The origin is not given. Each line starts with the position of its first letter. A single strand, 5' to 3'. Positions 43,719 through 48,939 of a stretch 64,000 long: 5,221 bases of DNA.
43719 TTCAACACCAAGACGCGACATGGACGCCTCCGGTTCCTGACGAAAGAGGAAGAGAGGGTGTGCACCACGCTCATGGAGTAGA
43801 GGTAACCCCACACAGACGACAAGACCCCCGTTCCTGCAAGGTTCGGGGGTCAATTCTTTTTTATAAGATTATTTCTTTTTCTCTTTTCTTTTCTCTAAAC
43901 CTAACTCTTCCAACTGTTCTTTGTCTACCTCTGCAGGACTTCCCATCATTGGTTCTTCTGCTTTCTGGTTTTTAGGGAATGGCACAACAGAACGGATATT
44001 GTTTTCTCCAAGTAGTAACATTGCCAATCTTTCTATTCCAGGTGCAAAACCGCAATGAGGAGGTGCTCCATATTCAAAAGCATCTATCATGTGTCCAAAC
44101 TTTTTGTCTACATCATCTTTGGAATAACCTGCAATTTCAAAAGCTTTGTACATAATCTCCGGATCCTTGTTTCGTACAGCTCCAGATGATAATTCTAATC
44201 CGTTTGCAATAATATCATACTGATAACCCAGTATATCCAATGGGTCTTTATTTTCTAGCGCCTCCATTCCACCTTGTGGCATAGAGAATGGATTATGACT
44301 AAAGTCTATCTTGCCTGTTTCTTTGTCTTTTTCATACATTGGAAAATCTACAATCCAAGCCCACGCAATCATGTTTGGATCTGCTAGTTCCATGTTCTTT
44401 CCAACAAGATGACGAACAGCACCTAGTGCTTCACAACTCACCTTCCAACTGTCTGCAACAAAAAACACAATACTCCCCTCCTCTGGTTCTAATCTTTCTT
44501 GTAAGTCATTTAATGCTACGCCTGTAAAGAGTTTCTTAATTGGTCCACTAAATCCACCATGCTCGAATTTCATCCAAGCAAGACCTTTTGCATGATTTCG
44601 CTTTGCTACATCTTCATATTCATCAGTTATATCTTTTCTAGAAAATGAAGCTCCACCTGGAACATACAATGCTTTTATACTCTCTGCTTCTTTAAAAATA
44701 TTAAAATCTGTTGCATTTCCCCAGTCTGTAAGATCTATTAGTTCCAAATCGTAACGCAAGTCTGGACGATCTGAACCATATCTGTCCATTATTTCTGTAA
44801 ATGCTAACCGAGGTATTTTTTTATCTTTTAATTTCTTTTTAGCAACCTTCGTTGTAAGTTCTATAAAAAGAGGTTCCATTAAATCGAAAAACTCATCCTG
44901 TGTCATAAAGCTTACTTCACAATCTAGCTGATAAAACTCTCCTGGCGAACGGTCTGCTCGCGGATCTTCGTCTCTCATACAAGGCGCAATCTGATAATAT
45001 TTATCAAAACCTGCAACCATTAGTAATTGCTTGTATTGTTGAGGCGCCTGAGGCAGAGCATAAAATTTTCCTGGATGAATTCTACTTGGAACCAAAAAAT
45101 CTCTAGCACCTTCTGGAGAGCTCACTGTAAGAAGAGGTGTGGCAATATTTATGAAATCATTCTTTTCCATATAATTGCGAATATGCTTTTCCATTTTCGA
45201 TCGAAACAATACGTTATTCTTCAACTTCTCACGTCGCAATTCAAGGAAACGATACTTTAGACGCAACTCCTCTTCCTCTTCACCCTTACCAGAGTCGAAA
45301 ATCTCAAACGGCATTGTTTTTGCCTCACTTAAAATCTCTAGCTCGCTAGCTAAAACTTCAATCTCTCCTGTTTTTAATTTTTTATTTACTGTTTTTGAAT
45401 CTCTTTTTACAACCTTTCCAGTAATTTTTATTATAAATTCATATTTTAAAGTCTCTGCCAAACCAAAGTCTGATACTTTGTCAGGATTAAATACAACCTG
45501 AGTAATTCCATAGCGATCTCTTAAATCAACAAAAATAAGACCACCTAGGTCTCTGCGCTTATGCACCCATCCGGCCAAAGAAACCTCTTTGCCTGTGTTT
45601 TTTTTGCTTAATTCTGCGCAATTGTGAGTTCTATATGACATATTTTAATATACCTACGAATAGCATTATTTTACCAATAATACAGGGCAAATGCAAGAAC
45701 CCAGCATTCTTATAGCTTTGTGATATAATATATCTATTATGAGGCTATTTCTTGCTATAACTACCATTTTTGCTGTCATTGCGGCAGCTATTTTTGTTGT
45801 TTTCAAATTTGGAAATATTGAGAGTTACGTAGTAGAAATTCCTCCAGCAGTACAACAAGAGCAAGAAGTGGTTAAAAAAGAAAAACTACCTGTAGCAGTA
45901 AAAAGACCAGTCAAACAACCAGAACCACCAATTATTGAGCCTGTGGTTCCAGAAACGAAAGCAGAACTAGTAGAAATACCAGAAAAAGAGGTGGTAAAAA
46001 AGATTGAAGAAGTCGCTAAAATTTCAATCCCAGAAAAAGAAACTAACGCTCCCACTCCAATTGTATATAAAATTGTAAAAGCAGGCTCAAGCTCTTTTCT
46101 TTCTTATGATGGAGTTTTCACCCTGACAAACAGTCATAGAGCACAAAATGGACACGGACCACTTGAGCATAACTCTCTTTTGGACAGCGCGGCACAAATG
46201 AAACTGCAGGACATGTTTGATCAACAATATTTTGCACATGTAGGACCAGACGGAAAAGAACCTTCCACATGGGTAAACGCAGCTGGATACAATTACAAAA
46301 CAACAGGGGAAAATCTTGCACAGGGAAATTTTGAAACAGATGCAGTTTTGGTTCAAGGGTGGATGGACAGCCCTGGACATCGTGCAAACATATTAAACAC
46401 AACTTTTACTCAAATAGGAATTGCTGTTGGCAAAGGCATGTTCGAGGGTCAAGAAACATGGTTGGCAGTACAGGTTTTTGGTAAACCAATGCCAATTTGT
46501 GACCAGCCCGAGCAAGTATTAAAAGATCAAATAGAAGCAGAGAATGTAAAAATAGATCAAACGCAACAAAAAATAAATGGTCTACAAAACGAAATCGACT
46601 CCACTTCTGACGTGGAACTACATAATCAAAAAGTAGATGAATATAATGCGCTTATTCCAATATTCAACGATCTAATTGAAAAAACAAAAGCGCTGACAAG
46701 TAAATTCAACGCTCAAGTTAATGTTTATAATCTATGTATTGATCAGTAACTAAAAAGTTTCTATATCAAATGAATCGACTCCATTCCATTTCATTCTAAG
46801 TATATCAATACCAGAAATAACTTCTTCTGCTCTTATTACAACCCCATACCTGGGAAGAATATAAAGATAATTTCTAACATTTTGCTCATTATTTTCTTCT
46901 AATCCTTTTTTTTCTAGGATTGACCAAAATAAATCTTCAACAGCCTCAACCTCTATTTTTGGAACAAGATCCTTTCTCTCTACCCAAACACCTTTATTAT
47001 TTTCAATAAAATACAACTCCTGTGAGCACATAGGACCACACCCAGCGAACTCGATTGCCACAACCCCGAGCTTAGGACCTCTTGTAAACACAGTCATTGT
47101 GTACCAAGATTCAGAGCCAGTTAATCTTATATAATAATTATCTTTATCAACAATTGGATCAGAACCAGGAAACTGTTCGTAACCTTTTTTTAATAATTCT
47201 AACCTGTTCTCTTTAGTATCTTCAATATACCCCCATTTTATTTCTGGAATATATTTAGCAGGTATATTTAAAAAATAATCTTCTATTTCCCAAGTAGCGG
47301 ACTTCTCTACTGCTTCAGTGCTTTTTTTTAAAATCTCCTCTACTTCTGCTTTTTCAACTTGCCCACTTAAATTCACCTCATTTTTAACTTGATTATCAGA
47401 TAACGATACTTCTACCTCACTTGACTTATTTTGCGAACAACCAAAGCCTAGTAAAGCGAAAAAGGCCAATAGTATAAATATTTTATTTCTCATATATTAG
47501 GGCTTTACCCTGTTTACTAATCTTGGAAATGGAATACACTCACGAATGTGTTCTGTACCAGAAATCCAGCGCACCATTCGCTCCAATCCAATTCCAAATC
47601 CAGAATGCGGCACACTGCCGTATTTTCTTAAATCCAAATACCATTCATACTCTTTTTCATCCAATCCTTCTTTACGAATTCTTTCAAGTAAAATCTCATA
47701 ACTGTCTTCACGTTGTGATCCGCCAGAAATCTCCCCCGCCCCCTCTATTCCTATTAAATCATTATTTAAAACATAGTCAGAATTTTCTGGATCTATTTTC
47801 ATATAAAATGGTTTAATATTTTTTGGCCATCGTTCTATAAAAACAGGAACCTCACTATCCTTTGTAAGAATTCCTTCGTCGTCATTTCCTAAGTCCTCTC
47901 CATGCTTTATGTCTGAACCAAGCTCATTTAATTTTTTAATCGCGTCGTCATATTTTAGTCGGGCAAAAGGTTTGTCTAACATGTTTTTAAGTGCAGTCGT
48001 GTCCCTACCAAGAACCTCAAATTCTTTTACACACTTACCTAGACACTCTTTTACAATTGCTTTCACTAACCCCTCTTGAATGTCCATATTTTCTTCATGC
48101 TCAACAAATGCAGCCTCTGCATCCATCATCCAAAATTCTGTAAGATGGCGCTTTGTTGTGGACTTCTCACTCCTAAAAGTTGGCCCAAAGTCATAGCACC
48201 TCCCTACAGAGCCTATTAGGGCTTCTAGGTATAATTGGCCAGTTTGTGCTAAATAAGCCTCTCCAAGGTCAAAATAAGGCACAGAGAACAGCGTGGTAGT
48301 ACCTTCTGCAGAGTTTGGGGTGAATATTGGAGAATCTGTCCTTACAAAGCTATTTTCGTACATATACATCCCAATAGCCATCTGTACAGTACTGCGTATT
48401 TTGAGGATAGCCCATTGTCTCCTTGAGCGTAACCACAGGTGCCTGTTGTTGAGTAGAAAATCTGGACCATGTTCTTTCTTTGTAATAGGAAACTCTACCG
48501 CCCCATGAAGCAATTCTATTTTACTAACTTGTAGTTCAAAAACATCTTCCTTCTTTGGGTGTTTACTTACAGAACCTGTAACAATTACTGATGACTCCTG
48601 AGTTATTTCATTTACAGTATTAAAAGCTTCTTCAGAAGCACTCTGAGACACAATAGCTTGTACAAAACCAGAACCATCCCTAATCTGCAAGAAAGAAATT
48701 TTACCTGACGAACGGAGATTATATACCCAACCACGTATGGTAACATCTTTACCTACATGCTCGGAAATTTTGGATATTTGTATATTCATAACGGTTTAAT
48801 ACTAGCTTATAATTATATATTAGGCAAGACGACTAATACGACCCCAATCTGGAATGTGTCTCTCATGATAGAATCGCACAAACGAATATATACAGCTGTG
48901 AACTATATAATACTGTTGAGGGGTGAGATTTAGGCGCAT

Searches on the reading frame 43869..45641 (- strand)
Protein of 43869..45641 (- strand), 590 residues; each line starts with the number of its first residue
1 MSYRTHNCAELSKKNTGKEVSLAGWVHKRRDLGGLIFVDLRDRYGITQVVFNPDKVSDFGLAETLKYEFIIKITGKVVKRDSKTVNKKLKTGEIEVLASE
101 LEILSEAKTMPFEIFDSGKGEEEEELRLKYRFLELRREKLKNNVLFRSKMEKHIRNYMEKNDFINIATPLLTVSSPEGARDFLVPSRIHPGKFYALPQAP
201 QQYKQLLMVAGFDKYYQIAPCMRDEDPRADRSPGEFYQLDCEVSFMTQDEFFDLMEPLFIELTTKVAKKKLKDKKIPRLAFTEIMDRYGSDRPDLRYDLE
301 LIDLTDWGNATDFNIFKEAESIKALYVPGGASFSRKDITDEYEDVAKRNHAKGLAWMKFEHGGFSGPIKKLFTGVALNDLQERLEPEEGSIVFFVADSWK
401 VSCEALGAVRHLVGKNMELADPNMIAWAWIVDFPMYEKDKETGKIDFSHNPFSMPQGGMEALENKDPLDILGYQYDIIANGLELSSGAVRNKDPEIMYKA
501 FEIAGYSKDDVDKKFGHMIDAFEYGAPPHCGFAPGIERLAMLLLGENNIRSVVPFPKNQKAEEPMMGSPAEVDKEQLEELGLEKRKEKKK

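Call 18: search_protein_families(library=pfam, proteins=[window:43869-45641:-], max_evalue=0.0001)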
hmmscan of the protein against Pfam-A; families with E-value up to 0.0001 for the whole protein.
window:43869-45641:- (590 aa): 3 families
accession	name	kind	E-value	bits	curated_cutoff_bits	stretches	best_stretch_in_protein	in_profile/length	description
PF00152.25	tRNA-synt_2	-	5.4e-105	351.3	25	1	124-559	2-308/308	tRNA synthetases class II (D, K and N)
PF02938.19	GAD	-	2e-21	76.5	23.4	1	317-406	6-95/95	GAD domain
PF01336.31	tRNA_anti-codon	-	8.1e-18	64.6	27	1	20-104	1-75/75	OB-fold nucleic acid binding domain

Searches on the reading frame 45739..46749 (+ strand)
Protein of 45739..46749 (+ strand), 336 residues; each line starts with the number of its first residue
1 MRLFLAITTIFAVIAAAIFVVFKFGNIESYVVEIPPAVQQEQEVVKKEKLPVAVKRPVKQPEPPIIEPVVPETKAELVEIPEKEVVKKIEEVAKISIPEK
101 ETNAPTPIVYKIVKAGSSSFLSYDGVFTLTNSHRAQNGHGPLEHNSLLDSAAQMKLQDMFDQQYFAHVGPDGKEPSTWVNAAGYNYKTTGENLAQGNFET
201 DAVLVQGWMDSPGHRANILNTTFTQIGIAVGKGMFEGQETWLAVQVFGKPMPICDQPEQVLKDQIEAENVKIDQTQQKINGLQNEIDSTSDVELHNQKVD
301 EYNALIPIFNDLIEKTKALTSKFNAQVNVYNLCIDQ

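Call 18: search_protein_families(library=pfam, proteins=[window:45739-46749:+], max_evalue=0.0001)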
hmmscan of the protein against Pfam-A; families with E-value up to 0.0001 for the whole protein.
window:45739-46749:+ (336 aa): 1 family
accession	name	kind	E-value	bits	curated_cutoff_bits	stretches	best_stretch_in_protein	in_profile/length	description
PF00188.32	CAP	-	2.2e-16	61.2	21.1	1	128-233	2-105/117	Cysteine-rich secretory protein family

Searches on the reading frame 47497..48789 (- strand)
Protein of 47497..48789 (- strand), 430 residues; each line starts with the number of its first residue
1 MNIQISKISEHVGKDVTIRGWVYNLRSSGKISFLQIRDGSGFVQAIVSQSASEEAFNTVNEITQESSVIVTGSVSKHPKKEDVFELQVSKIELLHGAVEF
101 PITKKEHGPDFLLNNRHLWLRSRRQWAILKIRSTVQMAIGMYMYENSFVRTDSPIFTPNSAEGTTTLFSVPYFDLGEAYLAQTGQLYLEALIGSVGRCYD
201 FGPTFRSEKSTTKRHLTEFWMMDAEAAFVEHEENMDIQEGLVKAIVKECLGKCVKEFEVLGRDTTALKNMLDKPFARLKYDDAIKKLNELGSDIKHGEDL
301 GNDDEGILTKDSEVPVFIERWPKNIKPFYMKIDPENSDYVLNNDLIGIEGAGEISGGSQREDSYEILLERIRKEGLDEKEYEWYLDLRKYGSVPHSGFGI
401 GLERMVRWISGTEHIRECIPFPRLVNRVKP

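Call 18: search_protein_families(library=pfam, proteins=[window:47497-48789:-], max_evalue=0.0001)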
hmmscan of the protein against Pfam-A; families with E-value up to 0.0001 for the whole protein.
window:47497-48789:- (430 aa): 2 families
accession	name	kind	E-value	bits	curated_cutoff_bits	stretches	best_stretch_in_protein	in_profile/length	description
PF00152.25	tRNA-synt_2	-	3.2e-71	240.4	25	1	110-423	3-306/308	tRNA synthetases class II (D, K and N)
PF01336.31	tRNA_anti-codon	-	6.7e-18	64.9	27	1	16-94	1-75/75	OB-fold nucleic acid binding domain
